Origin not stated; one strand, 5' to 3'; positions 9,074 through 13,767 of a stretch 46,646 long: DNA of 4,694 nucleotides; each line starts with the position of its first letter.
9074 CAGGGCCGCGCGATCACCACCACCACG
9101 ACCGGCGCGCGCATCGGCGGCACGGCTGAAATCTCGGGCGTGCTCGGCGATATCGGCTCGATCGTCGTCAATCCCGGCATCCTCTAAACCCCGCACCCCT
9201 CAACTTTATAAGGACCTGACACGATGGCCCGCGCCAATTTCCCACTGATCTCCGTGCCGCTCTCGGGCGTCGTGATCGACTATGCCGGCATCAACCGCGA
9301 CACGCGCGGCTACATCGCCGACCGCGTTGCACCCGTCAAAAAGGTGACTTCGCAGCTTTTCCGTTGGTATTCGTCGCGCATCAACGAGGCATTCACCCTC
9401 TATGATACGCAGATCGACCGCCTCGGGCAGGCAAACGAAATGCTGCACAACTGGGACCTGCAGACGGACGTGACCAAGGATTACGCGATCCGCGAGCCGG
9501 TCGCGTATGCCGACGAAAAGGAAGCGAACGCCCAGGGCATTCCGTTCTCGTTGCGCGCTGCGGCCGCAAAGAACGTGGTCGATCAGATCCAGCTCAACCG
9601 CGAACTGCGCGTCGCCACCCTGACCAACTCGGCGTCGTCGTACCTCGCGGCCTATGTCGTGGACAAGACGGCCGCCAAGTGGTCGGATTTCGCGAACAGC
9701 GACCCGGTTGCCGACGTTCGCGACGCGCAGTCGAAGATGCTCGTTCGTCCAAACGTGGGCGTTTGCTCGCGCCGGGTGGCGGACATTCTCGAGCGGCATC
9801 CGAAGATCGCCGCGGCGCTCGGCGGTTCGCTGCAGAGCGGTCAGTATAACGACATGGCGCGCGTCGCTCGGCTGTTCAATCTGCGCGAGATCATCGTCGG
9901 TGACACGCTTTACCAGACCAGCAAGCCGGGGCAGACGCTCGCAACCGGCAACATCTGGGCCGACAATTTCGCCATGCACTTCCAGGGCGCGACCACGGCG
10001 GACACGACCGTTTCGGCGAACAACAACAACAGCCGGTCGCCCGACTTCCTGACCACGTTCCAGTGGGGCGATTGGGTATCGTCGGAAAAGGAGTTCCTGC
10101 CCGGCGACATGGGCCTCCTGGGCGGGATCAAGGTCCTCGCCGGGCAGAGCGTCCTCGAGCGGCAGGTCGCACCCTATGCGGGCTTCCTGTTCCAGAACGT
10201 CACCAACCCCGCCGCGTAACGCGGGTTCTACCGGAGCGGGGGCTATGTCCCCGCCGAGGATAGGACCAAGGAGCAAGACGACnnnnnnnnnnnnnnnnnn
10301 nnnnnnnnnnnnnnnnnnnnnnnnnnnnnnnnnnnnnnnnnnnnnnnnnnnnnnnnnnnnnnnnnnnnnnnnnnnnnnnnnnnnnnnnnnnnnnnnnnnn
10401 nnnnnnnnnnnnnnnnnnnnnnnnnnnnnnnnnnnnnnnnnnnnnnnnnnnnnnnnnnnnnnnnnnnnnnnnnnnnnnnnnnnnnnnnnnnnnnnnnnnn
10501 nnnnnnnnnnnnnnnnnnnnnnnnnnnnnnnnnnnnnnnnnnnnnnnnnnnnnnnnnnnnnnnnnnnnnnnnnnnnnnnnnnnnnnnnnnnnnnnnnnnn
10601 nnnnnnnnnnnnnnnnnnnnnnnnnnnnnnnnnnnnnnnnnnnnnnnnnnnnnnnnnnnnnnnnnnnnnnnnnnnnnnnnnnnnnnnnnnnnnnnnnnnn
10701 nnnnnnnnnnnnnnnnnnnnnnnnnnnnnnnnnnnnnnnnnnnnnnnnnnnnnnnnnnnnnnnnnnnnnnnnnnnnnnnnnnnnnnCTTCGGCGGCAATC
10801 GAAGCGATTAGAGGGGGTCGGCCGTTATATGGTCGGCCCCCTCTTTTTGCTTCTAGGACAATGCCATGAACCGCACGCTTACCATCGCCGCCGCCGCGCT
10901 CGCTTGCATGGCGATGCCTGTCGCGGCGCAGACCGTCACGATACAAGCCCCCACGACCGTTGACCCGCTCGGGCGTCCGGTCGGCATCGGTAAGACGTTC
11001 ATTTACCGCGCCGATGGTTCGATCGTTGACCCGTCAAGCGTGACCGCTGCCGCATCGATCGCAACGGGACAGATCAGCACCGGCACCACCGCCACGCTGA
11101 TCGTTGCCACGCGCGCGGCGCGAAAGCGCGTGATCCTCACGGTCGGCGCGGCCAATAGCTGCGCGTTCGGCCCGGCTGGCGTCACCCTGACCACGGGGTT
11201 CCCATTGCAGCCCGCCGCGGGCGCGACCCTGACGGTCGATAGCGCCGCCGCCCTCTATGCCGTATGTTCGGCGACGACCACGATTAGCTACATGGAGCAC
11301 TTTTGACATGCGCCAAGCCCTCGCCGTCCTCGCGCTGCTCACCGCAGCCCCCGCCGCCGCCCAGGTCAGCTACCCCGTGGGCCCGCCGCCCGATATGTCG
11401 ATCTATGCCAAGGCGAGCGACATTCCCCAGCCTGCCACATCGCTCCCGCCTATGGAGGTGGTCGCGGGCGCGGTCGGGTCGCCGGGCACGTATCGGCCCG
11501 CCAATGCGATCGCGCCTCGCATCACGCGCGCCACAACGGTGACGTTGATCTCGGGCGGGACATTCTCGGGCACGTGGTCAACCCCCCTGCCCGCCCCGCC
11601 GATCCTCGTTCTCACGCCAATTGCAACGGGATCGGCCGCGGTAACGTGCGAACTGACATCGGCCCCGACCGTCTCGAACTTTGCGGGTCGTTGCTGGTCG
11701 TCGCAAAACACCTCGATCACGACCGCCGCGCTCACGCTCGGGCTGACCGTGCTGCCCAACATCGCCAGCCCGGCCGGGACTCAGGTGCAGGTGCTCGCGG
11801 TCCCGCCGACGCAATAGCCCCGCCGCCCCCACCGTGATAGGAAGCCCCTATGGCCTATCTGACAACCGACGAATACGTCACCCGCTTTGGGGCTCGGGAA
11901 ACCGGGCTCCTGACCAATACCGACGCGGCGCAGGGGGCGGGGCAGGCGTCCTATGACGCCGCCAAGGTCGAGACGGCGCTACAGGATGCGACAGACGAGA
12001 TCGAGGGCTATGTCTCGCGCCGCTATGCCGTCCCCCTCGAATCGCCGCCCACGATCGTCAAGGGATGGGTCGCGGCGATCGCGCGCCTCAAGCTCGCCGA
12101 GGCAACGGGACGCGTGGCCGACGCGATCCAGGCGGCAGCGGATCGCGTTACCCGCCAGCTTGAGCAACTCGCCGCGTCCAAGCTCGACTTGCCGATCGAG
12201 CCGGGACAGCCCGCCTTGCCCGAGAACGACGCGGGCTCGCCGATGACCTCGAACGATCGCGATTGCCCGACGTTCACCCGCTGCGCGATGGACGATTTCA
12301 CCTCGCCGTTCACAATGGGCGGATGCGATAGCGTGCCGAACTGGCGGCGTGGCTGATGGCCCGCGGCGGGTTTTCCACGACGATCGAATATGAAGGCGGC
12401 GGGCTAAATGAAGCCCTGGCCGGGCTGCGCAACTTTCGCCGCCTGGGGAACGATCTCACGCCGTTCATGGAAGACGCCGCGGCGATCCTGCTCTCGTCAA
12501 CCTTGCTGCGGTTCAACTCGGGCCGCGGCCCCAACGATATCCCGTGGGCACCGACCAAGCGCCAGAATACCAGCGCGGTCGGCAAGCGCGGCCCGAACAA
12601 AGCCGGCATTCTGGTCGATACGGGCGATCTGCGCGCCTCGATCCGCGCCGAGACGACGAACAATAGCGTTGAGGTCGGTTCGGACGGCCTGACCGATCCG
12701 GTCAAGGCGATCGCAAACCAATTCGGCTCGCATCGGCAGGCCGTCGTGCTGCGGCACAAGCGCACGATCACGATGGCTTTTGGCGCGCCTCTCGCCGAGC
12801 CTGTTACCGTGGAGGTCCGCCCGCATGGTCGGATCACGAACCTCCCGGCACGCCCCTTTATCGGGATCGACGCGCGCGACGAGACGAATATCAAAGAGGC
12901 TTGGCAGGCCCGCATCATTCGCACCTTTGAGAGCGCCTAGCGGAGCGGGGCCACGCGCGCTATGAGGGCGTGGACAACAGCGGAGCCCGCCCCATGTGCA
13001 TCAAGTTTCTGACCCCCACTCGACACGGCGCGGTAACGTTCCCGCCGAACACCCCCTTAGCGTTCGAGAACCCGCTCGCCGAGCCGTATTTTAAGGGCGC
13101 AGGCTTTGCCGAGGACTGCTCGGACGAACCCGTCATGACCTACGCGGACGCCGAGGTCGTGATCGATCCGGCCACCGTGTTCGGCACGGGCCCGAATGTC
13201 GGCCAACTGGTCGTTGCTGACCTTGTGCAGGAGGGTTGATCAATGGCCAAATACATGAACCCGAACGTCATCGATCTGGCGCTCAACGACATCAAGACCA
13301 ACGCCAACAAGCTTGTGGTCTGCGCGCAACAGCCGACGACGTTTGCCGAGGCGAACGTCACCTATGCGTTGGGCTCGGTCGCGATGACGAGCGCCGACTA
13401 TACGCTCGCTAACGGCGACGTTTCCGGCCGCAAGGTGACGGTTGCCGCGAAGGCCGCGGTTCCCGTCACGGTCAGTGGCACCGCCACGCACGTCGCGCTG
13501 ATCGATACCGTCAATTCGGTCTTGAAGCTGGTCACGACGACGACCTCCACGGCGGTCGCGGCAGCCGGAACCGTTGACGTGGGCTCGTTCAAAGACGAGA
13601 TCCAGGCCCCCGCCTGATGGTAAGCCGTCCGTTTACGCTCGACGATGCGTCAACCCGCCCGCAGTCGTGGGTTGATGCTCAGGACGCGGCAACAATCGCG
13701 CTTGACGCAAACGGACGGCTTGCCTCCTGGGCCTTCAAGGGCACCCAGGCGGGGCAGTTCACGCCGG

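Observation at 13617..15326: LamG lectin - repeat stalk - neck protein fusion: a candidate collar or whisker displayed at the head-tail junction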

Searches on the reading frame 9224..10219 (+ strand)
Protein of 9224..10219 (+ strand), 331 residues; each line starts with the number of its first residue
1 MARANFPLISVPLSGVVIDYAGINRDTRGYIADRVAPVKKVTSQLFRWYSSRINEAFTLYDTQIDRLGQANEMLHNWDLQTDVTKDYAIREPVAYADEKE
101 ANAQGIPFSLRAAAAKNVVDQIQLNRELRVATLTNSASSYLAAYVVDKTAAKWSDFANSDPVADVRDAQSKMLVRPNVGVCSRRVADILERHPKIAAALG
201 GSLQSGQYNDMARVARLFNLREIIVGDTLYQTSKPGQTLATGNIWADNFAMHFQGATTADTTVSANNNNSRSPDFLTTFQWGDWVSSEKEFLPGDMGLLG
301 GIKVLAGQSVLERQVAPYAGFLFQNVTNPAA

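Call 3: search_protein_families(library=pfam, proteins=[window:9224-10219:+], max_evalue=0.1)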
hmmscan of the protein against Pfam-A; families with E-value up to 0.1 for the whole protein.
window:9224-10219:+ (331 aa): 1 family
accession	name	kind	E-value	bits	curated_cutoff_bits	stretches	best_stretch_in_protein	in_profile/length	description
PF03864.22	Phage_cap_E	-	2.5e-05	23.9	22.9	1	148-254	157-266/329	Phage major capsid protein E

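Call 4: search_protein_families(library=phrogs, proteins=[window:9224-10219:+], max_evalue=0.01)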
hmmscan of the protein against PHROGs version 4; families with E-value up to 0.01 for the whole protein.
window:9224-10219:+ (331 aa): 2 families
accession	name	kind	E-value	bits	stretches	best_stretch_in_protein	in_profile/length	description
phrog_1005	-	head and packaging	2.5e-51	175.8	1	25-326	26-313/315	major head protein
phrog_29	-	head and packaging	8.2e-09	36.1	1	150-236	188-278/439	major head protein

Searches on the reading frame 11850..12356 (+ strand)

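Call 3: search_protein_families(library=pfam, proteins=[window:11850-12356:+], max_evalue=0.1)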
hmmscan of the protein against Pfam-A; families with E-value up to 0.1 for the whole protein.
window:11850-12356:+ (168 aa): 2 families
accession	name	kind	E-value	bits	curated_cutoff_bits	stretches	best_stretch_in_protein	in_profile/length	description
PF07030.17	Phage_Mu_Gp36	-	3.4e-23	82.6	24.7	1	3-129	1-120/124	Bacteriophage Mu, Gp36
PF15072.12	HROB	-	0.097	13.1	30.8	0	39-75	20-54/85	Homologous recombination OB-fold protein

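Call 4: search_protein_families(library=phrogs, proteins=[window:11850-12356:+], max_evalue=0.01)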
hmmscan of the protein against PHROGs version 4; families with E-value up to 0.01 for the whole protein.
window:11850-12356:+ (168 aa): 1 family
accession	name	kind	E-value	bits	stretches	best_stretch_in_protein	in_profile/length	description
phrog_195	-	connector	6.8e-31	108.8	1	1-154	163-307/386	head-tail adaptor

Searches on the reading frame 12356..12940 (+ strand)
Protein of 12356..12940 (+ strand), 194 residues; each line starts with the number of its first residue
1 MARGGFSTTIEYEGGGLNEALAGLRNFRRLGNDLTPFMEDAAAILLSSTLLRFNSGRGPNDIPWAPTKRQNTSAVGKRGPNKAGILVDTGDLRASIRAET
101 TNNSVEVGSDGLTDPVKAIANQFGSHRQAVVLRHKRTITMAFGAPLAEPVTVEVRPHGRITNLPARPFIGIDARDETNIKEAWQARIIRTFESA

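Call 3: search_protein_families(library=pfam, proteins=[window:12356-12940:+], max_evalue=0.1)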
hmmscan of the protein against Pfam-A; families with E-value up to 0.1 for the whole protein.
window:12356-12940:+ (194 aa): 1 family
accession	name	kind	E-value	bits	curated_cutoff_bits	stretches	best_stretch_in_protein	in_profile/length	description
PF05069.18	Phage_tail_S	-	1.3e-17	64.5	24.3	1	24-184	10-144/148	Phage virion morphogenesis family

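Call 4: search_protein_families(library=phrogs, proteins=[window:12356-12940:+], max_evalue=0.01)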
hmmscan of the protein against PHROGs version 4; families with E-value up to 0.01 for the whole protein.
window:12356-12940:+ (194 aa): 2 families
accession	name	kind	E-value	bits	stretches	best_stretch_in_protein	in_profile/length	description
phrog_26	-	connector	1.4e-20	75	1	8-191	80-230/321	tail completion or Neck1 protein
phrog_222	-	connector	0.0028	18.3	0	76-109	239-270/276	tail completion or Neck1 protein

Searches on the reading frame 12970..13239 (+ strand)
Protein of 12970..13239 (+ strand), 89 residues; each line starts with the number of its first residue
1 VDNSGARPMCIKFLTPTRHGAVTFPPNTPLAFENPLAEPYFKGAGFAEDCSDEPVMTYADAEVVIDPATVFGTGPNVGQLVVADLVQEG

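Call 3: search_protein_families(library=pfam, proteins=[window:12970-13239:+], max_evalue=0.1)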
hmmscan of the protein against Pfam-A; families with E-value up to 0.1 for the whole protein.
window:12970-13239:+ (89 aa): 0 families

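Call 4: search_protein_families(library=phrogs, proteins=[window:12970-13239:+], max_evalue=0.01)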
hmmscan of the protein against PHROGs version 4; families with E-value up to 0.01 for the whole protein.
window:12970-13239:+ (89 aa): 0 families

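Call 88: search_protein_families(library=phrogs, proteins=[window:12994-13236:+], max_evalue=0.1)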
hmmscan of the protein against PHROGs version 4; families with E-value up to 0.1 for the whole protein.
window:12994-13236:+ (81 aa): 0 families

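Call 89: search_protein_families(library=pfam, proteins=[window:12994-13236:+], max_evalue=0.1)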
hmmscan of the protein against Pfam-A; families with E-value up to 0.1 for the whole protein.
window:12994-13236:+ (81 aa): 0 families

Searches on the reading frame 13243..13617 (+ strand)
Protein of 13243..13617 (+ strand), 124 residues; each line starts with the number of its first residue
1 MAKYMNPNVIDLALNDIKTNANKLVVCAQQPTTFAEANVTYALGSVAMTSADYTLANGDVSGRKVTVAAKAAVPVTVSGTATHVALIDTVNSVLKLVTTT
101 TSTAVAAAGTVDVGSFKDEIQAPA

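Call 3: search_protein_families(library=pfam, proteins=[window:13243-13617:+], max_evalue=0.1)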
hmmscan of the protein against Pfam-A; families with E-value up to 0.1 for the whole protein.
window:13243-13617:+ (124 aa): 0 families

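Call 4: search_protein_families(library=phrogs, proteins=[window:13243-13617:+], max_evalue=0.01)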
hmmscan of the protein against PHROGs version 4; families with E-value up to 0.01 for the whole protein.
window:13243-13617:+ (124 aa): 0 families

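Call 24: find_related_loci(query=A4, collection=viral_contigs, flank=6000)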
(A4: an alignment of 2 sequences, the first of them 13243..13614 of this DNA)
Query A4 (124 aa) in viral_contigs; peptide patterns used: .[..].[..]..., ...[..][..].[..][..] (x = any residue, [..] = any of these).
130 stretches matched a pattern, but none encodes a relative of the query by tblastn (E <= 1e-3).

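Call 40: search_solved_structures(query=A9, max_evalue=1, show_alignments=2)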
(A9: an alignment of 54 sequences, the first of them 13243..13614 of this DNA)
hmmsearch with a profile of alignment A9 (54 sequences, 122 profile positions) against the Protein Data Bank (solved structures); distinct sequences matched with E-value up to 1: 0.

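Call 41: search_protein_families(library=phrogs, alignment_id=A9, max_evalue=0.01)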
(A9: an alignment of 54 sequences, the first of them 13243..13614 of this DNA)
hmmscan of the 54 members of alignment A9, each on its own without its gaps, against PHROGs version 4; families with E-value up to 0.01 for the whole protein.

A. member 1, window:13243-13614:+ (124 aa): 0 families

B. families by the number of members that match (of 54 scanned): 3 families
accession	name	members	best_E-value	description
phrog_3758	-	5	0.00053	virion structural protein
phrog_240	-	4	7.4e-09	head protein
phrog_35108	-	2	0.0055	-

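Call 72: search_dna_similar(query=window:13243-13614:+, collection=phages, mode=protein, max_evalue=0.001, max_rows=40)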
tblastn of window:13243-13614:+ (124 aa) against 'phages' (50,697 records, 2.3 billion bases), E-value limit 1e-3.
Records with a match: 1; places in all: 1; records where one place covers at least 80% of the query: 0.
Best place of each record, by identity: <60% 1.
By first word of the organism name: Microcystis 1.
By host as written in the record: Microcystis aeruginosa 1.
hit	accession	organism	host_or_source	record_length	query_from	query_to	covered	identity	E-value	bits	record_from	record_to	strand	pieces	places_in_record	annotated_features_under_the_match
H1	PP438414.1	Microcystis phage Mae-JY22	Microcystis aeruginosa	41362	1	94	76%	52.9%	3e-15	76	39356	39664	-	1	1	hypothetical protein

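Call 77: get_annotated_region(hit=H1, flank=6000)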
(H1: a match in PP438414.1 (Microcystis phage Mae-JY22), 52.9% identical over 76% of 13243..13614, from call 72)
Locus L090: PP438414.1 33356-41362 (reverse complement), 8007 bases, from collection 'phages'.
description: Microcystis phage Mae-JY22, complete genome.
organism: Microcystis phage Mae-JY22 (NCBI taxid 3128138)
taxonomy: Viruses; Duplodnaviria; Heunggongvirae; Uroviricota; Caudoviricetes
host: Microcystis aeruginosa; source: China; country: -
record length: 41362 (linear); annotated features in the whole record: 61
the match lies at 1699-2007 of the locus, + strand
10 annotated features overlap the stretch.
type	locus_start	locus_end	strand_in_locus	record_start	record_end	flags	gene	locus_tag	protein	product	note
CDS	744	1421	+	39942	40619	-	-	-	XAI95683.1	hypothetical protein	-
CDS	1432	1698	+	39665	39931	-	-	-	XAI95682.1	hypothetical protein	-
CDS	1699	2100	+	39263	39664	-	-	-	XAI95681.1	hypothetical protein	-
CDS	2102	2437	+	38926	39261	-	-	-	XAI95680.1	hypothetical protein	-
CDS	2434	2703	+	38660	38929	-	-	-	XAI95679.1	hypothetical protein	-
CDS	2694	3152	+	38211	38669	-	-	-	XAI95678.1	hypothetical protein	-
CDS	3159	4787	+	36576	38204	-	-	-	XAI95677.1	hypothetical protein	-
CDS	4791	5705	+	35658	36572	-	-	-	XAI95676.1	hypothetical protein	-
CDS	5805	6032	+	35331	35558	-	-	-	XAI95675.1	hypothetical protein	-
CDS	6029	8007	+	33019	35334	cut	-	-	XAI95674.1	hypothetical protein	-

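Call 88: search_protein_families(library=phrogs, proteins=[L090:1699-2097:+], max_evalue=0.1)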
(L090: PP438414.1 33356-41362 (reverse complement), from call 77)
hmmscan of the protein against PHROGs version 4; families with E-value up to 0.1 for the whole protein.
L090:1699-2097:+ (133 aa): 1 family
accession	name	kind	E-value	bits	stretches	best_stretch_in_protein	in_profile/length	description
phrog_32881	-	moron, auxiliary metabolic gene and host takeover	0.035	13.5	1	2-96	113-203/690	pectin lyase activity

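Call 89: search_protein_families(library=pfam, proteins=[L090:1699-2097:+], max_evalue=0.1)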
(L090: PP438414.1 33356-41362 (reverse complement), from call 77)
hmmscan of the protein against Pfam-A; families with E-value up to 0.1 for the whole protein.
L090:1699-2097:+ (133 aa): 0 families
